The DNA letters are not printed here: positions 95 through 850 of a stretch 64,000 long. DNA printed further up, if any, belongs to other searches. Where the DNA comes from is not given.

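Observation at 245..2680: Type II RM pair adjacent to a 5'-truncated inositol-monophosphatase gene: probable insertion/deletion event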

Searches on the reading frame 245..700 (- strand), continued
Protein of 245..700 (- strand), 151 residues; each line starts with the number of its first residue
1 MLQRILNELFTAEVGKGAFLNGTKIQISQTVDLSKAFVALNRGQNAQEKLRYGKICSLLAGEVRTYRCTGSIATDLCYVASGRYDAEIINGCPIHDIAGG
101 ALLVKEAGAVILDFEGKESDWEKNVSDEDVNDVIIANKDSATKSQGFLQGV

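Call 19: find_related_loci(query=L001:10586-12310:-, collection=genome_contigs, flank=10000)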
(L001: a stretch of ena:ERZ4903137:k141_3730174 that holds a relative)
Query L001:10586-12310:- (574 aa) in genome_contigs; peptide patterns used: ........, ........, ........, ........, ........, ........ (x = any residue, [..] = any of these).
600 stretches matched a pattern (row limit reached: there are more); 84 encode a relative of the query (tblastn E <= 1e-3); the best 80 are kept; 79 distinct loci.
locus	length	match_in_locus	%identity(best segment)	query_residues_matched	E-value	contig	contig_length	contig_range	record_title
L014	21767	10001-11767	85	1-574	0e+0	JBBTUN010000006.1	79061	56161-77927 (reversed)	MAG: Patescibacteria group bacterium isolate H41-bin134_1 H41_bin134_1_000000000006, whole genome shotgun sequence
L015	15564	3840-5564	87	1-574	0e+0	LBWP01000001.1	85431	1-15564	MAG: Candidatus Woesebacteria bacterium GW2011_GWA1_39_21 UT39_C0001, whole genome shotgun sequence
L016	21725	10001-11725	85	1-574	0e+0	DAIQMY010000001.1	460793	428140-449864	MAG TPA_asm: Candidatus Levyibacteriota bacterium isolate CTOTU2445 NODE_4_length_460793_cov_8.496773, whole genome shot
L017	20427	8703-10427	85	1-574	0e+0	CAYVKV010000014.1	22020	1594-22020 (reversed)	MAG TPA_asm: uncultured Gammaproteobacteria bacterium isolate SRP269290_co1_86 genome assembly, contig: NODE_2822_length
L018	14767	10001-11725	82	1-574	0e+0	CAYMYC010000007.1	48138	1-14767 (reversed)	MAG TPA_asm: uncultured Gammaproteobacteria bacterium isolate binchicken_co128_232 genome assembly, contig: NODE_425_len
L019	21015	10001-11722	80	1-574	0e+0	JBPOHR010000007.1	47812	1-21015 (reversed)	MAG: Patescibacteria group bacterium isolate MAG_204 c_000000376191, whole genome shotgun sequence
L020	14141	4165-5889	79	1-574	0e+0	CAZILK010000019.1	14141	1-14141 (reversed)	MAG TPA_asm: uncultured Candidatus Saccharibacteria bacterium isolate SRP342105_co1_447 genome assembly, contig: NODE_58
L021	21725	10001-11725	80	1-574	0e+0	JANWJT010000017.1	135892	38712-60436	MAG: Candidatus Microgenomates bacterium isolate CRAIB_MAG74 c_000000092508, whole genome shotgun sequence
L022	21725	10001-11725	80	1-574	0e+0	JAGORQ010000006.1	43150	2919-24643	Candidatus Shapirobacteria bacterium isolate Gw_Eff_bin_278 Gw_Eff_1429_length_43150_cov_4.580852, whole genome shotgun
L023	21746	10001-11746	79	1-574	0e+0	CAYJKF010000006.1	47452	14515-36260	MAG TPA_asm: uncultured Candidatus Saccharibacteria bacterium isolate ERP124720_co1_172 genome assembly, contig: NODE_10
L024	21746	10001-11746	77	1-574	0e+0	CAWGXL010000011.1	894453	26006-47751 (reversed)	MAG: uncultured bacterium isolate MFD09206.bin.2.20 genome assembly, contig: contig_9876, whole genome shotgun sequence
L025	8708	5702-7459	76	1-574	0e+0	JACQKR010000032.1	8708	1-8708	MAG: Candidatus Levyibacteriota bacterium isolate NC_groundwater_1182_Ag_S-0.1um_43_56 S_p1_S3_coassembly_k141_1413508,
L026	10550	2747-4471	76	1-574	0e+0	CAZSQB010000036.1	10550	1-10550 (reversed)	MAG TPA_asm: uncultured Gammaproteobacteria bacterium isolate SRP269290_co3_983 genome assembly, contig: NODE_7958_lengt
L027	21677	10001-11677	77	16-574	0e+0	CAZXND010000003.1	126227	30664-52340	MAG TPA_asm: uncultured Gammaproteobacteria bacterium isolate SRP192515_co1_195 genome assembly, contig: NODE_70_length_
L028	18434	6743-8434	74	1-574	0e+0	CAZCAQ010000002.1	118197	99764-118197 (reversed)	MAG TPA_asm: uncultured Candidatus Saccharibacteria bacterium isolate SRP342105_co1_103 genome assembly, contig: NODE_18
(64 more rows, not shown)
